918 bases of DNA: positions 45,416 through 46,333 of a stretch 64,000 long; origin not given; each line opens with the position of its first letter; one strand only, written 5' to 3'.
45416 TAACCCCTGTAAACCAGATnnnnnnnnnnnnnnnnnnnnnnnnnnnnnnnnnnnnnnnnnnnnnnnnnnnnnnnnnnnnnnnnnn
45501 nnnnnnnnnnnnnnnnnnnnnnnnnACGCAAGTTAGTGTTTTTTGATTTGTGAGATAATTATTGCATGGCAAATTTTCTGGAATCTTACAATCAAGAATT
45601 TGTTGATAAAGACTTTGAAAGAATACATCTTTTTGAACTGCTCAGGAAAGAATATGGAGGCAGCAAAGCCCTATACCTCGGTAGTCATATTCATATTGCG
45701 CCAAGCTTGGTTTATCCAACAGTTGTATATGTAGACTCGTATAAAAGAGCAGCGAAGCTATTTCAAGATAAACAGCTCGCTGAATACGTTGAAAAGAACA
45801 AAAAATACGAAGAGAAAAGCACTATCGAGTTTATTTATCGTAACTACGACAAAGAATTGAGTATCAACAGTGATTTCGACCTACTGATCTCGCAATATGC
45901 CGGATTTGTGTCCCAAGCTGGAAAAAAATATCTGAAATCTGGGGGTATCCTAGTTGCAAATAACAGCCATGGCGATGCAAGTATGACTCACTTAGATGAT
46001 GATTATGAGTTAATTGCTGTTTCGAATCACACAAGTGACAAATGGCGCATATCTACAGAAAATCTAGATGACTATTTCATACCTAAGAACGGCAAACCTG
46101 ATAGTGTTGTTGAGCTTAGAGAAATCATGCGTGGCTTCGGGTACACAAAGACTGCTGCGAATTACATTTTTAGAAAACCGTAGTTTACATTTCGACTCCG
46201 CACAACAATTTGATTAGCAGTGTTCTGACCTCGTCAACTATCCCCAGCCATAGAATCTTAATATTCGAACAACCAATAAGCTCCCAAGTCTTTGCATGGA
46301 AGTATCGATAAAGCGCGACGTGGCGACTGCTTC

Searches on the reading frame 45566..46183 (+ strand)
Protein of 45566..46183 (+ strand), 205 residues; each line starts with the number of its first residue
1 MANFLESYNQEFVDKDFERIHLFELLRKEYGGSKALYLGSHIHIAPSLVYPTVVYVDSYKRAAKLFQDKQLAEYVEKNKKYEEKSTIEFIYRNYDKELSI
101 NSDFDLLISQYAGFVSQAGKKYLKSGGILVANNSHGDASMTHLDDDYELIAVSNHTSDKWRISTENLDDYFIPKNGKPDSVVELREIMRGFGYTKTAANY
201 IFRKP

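Call 17: search_protein_families(library=pfam, proteins=[window:45566-46183:+], max_evalue=0.001)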
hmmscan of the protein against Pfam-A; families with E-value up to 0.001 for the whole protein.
window:45566-46183:+ (205 aa): 0 families

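Call 71: search_protein_families(library=pfam, proteins=[window:45566-46183:+], max_evalue=1)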
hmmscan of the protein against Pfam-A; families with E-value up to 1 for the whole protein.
window:45566-46183:+ (205 aa): 1 family
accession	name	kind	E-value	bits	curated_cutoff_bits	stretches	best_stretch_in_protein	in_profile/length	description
PF25225.1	DUF7843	-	0.16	12.9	25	1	149-193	12-56/79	Domain of unknown function (DUF7843)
